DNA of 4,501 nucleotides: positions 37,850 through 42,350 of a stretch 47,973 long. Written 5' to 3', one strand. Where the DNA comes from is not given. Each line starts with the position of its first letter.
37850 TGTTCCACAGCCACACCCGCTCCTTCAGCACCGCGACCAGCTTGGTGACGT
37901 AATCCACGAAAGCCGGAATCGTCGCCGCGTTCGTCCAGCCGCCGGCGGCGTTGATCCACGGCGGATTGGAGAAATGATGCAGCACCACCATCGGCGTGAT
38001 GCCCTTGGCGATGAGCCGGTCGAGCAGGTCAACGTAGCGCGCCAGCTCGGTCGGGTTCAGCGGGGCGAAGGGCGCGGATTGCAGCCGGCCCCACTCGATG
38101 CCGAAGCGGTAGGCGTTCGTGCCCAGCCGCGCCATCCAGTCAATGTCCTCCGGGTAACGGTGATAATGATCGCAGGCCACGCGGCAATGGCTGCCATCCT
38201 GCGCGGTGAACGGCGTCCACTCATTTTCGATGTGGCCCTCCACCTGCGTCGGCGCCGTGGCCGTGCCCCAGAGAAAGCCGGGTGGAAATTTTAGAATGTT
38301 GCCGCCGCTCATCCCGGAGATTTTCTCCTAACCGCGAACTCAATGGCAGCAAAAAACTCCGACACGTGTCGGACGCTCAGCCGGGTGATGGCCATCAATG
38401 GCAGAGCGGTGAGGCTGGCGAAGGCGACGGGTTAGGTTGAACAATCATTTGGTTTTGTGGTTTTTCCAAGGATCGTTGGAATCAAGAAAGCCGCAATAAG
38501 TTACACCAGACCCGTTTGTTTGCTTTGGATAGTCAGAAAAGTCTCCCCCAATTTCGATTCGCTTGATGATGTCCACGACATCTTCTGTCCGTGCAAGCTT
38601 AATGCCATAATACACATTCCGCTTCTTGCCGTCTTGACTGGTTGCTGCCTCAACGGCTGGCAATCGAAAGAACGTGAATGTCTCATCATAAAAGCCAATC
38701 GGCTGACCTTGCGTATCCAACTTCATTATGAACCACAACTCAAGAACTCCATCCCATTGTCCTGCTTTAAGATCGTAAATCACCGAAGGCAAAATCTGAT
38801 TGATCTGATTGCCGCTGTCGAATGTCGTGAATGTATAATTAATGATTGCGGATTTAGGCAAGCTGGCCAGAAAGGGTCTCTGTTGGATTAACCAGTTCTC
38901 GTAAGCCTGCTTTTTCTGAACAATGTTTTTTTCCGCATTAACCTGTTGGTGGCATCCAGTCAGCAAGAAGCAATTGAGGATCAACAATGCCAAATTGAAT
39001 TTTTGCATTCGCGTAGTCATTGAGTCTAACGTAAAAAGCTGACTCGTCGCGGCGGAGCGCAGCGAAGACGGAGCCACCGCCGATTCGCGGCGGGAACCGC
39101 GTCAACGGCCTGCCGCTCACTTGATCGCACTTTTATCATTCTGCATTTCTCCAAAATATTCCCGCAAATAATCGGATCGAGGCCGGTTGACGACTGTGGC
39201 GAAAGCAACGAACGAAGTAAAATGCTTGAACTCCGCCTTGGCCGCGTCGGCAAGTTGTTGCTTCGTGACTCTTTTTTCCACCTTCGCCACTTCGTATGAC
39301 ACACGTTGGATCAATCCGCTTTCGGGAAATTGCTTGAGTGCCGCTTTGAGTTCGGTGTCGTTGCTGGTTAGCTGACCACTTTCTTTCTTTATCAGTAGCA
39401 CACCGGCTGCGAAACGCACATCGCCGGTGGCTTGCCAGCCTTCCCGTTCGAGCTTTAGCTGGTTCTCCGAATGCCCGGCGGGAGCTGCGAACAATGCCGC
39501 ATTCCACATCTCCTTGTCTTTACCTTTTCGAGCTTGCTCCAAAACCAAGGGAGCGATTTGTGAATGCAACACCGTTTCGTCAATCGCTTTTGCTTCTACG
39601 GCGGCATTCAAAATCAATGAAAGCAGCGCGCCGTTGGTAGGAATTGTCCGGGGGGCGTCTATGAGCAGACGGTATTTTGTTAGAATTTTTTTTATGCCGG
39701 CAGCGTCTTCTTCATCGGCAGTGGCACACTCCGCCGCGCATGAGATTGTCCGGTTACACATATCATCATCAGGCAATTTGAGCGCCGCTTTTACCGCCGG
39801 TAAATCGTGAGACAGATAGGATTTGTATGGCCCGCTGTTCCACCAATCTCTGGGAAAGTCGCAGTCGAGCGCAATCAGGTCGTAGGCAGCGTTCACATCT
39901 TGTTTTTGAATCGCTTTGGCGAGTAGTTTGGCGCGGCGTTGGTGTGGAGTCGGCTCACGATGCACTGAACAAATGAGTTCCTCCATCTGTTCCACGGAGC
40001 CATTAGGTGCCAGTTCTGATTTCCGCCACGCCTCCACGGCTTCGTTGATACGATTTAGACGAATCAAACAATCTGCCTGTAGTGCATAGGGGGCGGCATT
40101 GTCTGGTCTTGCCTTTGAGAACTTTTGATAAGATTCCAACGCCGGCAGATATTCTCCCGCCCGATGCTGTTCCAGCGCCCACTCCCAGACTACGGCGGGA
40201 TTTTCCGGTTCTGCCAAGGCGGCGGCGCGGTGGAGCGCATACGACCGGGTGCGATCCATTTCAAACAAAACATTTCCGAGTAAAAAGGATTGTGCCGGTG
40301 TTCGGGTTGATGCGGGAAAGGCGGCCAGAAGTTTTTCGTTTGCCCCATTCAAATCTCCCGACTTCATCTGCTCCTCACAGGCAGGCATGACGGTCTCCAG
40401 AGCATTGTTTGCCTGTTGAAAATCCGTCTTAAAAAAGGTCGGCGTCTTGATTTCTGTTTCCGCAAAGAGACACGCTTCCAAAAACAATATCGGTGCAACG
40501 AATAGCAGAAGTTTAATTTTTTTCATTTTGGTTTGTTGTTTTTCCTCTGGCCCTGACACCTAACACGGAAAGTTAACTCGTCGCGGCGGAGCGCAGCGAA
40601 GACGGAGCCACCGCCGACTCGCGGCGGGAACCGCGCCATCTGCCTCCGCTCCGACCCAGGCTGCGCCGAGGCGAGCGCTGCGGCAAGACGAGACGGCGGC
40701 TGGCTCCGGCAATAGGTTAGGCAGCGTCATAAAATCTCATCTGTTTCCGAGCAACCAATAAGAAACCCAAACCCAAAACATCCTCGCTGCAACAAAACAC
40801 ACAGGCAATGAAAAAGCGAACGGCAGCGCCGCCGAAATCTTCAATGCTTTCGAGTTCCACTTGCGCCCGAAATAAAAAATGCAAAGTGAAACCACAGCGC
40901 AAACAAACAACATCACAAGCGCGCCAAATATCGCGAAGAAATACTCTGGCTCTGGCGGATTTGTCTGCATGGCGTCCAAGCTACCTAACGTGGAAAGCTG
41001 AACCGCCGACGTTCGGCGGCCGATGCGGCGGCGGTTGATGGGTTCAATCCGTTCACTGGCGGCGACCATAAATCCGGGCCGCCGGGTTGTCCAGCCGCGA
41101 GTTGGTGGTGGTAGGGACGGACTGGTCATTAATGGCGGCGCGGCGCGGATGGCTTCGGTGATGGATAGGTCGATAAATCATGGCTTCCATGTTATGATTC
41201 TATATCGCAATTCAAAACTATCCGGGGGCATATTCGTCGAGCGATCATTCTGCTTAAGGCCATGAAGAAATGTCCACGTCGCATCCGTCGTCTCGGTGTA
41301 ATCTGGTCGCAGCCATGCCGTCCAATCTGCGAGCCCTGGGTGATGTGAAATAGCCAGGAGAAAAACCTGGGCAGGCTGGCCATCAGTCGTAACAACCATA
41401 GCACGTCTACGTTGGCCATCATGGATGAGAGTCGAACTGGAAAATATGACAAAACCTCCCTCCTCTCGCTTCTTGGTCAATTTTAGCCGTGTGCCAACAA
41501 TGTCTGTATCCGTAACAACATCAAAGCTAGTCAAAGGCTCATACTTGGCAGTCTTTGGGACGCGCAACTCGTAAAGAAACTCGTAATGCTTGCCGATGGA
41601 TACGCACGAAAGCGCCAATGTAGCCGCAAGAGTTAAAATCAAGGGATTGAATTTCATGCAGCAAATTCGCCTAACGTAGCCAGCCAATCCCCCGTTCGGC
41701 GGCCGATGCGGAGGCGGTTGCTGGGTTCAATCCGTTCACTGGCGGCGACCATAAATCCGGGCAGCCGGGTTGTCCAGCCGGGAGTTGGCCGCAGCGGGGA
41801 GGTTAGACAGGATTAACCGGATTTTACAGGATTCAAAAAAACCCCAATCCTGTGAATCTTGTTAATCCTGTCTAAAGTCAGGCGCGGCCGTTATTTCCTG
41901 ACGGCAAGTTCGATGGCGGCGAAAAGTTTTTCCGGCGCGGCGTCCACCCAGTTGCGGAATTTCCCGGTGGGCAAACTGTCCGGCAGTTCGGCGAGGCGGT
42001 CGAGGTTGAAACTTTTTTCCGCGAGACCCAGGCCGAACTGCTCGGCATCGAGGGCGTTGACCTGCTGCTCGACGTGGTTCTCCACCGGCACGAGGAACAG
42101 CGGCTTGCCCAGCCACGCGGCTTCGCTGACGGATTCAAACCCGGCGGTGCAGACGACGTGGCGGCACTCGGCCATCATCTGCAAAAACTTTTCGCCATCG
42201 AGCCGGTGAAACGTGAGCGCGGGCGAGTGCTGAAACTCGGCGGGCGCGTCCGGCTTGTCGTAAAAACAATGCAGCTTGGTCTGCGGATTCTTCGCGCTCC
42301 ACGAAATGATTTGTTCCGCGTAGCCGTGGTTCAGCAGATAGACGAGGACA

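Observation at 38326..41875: Integron-like gene-cassette array with no integrase in view (CALIN-like), in a low-G+C island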

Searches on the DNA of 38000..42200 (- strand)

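Call 15: search_rna_families(source=window, start=38000, end=42200, threshold=evalue, max_evalue=10)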
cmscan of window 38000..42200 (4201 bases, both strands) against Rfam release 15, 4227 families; matches with E-value up to 10: 5.
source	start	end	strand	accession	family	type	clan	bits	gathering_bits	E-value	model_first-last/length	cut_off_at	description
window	41802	41876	-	RF03585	mir-3938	Gene; miRNA;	-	24.1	94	0.12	1-88/88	no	mir-3938 microRNA precursor family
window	41804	41876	+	RF03818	MIR7994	Gene; miRNA;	-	22.7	100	0.54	1-90/90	no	MIR7994 microRNA precursor family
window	38648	38694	-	RF01166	sn3071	Gene; snRNA; snoRNA; CD-box;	-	17.3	40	6.9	1-77/77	no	Small nucleolar RNA sn3071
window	42110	42200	+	RF02680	PreQ1-III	Cis-reg; riboswitch;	-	16.8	63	5.7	1-102/102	no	PreQ1-III (pre queuosine) riboswitch aptamer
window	38361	38553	-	RF02042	HOTTIP_3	Gene; lncRNA;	-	11.5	50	1.2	1-353/353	no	HOXA transcript at the distal tip, conserved region 3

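Call 61: search_with_rna_model(model_id=R1, source=window, start=38000, end=42200, filters=off, max_evalue=10, show_alignments=4)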
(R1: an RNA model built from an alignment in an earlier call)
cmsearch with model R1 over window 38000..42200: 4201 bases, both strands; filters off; matches with E-value up to 10: 6.
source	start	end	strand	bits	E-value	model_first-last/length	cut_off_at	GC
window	41811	41867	-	9.2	0.46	1-60/60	no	0.35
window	40997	41020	+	7.4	1.5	19-42/60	no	0.75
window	38008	38052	-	7.1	1.7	13-49/60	no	0.69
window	41811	41867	+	6.3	3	1-60/60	no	0.35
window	42060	42140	-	4.6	8.9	1-60/60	no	0.64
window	40558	40578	-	4.5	9.5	1-60/60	no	0.38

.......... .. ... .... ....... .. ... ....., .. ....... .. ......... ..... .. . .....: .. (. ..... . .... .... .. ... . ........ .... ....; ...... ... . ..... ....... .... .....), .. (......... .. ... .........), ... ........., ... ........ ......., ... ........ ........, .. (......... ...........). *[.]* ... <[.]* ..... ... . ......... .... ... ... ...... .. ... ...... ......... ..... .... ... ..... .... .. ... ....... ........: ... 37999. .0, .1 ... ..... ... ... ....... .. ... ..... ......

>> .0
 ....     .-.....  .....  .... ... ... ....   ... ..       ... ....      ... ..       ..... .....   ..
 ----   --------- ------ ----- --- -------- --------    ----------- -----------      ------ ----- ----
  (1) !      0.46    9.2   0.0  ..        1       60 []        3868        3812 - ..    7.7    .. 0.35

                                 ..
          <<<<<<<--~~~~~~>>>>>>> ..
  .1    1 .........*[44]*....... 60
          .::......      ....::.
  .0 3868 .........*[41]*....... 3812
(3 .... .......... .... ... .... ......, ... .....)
